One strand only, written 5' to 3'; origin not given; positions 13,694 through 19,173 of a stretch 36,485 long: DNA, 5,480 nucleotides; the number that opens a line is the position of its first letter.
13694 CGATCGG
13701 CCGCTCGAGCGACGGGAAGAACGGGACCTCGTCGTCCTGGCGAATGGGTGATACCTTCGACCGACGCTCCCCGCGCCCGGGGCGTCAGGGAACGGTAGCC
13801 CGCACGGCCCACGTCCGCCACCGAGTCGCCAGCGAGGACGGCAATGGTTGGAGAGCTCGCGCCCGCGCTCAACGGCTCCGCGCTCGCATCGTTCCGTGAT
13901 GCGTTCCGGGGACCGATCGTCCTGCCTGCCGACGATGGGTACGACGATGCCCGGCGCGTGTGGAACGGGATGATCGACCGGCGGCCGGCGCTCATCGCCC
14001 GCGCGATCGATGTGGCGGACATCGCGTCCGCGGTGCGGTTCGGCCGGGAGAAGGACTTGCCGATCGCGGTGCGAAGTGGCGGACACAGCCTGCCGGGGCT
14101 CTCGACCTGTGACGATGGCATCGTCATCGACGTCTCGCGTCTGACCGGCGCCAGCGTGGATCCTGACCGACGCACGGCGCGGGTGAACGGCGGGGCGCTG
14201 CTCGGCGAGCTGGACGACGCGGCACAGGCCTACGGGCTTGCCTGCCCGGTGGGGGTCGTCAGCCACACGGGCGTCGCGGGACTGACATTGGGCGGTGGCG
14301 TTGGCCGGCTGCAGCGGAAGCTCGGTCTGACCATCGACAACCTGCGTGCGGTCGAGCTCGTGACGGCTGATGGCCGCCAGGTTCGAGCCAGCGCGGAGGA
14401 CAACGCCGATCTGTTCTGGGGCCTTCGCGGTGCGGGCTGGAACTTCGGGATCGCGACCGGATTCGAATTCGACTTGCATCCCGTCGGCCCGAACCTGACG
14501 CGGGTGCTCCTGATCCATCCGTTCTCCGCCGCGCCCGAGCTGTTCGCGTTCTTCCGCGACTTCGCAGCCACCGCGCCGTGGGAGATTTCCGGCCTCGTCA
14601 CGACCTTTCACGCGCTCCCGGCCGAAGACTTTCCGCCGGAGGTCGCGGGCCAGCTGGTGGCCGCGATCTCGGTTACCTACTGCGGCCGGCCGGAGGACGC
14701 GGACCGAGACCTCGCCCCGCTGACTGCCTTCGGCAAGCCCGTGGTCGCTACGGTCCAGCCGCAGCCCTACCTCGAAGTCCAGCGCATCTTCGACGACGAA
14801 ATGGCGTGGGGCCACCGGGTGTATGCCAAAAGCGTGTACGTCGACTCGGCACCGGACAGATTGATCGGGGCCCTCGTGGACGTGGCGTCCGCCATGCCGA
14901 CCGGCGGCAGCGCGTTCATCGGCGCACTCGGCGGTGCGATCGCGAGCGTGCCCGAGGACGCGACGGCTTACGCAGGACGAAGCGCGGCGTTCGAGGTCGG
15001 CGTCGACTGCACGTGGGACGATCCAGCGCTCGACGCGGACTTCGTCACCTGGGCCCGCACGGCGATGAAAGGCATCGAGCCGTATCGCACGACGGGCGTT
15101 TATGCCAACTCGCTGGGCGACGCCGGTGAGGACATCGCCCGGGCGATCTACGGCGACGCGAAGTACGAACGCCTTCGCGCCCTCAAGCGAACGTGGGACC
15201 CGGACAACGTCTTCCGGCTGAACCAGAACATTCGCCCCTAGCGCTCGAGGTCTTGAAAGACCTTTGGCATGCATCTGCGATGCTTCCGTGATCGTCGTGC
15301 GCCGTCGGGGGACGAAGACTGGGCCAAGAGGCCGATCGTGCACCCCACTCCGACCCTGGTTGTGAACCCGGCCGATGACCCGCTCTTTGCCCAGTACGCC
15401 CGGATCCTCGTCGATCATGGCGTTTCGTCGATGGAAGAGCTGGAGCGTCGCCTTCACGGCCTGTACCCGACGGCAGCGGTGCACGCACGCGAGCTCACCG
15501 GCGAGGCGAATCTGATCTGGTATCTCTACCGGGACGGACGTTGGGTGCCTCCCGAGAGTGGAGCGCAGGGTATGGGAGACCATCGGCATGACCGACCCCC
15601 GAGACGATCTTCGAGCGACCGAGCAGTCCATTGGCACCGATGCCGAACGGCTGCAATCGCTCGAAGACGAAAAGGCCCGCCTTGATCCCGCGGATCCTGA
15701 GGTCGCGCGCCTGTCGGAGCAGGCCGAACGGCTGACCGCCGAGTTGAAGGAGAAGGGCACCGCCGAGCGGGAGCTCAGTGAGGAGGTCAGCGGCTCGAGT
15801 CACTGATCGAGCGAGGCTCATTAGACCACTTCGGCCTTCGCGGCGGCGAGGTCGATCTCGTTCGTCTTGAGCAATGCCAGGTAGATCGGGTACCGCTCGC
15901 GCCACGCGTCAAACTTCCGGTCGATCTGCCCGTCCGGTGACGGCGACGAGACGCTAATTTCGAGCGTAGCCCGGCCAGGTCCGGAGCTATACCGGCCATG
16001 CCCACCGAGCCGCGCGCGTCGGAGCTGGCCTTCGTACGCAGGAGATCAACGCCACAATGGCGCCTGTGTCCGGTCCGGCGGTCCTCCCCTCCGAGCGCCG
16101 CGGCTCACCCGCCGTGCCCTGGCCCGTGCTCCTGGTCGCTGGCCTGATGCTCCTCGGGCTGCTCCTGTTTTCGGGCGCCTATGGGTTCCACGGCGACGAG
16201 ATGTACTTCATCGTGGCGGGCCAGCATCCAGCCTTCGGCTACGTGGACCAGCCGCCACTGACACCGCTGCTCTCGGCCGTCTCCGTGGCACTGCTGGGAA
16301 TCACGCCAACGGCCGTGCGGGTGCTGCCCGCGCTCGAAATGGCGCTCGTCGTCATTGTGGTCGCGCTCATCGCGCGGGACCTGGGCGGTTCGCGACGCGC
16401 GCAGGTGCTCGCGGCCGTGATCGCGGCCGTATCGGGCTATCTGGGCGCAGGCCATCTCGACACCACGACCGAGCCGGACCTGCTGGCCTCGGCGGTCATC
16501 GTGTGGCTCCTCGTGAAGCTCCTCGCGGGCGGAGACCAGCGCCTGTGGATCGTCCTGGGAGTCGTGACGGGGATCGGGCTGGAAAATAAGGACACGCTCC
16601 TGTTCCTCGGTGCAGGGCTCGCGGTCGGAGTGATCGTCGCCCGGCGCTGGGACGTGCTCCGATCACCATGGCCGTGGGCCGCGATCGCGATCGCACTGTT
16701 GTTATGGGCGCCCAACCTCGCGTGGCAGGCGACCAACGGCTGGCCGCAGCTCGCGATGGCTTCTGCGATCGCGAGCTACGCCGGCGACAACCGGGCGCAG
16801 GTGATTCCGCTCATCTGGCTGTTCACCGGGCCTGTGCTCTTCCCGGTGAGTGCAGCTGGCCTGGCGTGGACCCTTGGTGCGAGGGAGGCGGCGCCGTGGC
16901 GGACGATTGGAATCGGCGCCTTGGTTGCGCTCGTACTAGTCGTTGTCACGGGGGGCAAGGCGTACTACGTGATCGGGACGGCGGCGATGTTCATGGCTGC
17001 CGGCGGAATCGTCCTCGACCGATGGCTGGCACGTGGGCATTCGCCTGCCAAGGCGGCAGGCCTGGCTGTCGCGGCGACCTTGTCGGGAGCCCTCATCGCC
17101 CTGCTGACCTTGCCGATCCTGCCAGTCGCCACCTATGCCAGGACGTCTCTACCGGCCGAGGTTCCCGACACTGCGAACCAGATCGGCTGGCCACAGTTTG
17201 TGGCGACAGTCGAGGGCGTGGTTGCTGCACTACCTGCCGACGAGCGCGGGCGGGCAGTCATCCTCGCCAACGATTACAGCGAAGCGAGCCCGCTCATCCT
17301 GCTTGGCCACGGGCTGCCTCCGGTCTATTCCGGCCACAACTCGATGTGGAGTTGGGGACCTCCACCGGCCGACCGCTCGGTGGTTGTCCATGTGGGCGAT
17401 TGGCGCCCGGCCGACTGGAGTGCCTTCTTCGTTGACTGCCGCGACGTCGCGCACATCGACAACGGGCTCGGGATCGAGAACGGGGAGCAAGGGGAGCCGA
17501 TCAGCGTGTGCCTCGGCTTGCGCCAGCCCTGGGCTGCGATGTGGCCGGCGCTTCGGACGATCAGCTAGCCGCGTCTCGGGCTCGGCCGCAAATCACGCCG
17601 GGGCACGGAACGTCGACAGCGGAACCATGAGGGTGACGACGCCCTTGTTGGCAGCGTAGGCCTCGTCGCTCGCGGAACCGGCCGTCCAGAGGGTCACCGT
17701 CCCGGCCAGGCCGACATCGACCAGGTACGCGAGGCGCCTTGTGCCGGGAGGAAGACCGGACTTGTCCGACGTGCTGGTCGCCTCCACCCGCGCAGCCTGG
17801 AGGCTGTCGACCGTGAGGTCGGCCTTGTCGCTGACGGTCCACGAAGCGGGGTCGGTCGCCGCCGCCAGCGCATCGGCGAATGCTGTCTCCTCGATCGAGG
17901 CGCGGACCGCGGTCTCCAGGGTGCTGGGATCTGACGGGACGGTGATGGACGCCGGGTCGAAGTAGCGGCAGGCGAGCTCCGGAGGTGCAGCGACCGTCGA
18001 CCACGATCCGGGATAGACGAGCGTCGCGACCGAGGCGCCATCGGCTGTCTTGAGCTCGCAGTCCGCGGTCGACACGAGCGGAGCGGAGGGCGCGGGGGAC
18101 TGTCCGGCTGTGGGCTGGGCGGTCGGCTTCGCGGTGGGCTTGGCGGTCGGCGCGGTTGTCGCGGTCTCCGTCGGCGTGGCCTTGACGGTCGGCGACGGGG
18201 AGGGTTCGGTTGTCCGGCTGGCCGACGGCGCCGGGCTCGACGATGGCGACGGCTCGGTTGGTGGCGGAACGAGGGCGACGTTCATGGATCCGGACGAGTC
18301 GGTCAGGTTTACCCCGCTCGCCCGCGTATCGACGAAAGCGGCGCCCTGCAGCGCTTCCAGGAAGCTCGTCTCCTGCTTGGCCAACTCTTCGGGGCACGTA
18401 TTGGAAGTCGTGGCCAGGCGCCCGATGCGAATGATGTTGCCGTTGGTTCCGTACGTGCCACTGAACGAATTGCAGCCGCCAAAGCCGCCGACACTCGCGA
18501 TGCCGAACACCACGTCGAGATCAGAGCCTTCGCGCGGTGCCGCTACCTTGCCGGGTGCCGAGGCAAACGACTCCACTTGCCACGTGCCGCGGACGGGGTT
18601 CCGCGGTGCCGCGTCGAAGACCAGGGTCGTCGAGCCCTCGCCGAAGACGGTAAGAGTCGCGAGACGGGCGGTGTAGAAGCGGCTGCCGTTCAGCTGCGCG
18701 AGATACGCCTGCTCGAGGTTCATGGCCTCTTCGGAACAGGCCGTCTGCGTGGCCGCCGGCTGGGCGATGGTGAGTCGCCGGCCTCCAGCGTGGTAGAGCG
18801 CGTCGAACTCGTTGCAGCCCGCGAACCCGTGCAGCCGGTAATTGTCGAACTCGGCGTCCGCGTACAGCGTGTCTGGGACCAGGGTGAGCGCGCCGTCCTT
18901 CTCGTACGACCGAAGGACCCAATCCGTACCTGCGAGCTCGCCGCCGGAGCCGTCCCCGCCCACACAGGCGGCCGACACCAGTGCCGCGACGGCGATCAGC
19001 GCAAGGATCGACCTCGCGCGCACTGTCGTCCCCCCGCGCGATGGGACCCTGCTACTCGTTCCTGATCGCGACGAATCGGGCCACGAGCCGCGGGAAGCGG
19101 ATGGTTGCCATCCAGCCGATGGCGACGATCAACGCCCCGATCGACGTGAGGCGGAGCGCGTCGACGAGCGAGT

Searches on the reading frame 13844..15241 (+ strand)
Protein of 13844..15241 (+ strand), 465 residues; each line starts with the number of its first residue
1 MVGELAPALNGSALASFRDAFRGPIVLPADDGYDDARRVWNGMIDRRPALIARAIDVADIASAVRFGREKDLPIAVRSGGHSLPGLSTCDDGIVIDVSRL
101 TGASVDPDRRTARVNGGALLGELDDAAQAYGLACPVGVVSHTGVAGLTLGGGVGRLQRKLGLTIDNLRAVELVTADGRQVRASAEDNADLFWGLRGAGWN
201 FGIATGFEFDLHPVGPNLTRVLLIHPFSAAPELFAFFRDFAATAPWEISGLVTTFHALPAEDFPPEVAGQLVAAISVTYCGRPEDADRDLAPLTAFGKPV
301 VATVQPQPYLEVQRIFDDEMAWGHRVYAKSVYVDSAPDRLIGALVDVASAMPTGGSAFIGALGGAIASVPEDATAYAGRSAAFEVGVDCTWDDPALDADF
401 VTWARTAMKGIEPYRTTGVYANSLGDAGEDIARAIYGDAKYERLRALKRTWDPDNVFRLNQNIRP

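Call 14: search_protein_families(library=pfam, proteins=[window:13844-15241:+], max_evalue=0.001)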
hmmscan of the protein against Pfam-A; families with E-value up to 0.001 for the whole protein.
window:13844-15241:+ (465 aa): 2 families
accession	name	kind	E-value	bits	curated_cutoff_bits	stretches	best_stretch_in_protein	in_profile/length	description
PF01565.28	FAD_binding_4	-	2e-29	102.5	26.4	1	48-182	1-138/139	FAD binding domain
PF08031.17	BBE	-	3.3e-10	40.2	20.6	1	432-464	14-45/45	Berberine and berberine like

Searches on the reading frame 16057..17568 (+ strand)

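Call 14: search_protein_families(library=pfam, proteins=[window:16057-17568:+], max_evalue=0.001)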
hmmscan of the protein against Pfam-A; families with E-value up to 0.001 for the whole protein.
window:16057-17568:+ (503 aa): 1 family
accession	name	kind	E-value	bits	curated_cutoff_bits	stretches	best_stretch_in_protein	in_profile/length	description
PF13231.12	PMT_2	-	1.9e-20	74.1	26.1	1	64-223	1-160/160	Dolichyl-phosphate-mannose-protein mannosyltransferase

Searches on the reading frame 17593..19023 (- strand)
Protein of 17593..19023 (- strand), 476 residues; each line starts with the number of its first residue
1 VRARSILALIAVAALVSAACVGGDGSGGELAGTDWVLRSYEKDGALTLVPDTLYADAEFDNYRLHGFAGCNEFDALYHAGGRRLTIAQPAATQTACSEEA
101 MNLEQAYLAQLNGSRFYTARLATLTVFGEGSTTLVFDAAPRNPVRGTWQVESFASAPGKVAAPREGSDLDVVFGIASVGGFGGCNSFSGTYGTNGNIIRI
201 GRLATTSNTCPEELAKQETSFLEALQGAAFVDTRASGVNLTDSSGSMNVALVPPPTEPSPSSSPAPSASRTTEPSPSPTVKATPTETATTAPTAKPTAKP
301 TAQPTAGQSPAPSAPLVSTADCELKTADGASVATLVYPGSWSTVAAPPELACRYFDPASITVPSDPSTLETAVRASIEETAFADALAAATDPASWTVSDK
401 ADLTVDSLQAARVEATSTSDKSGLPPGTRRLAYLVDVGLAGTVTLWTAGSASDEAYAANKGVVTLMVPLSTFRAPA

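Call 14: search_protein_families(library=pfam, proteins=[window:17593-19023:-], max_evalue=0.001)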
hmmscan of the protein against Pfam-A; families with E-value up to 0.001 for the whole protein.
window:17593-19023:- (476 aa): 1 family
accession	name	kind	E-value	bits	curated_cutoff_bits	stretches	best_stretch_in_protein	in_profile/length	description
PF03724.22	META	-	1e-36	125.7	24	2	145-245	6-102/109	META domain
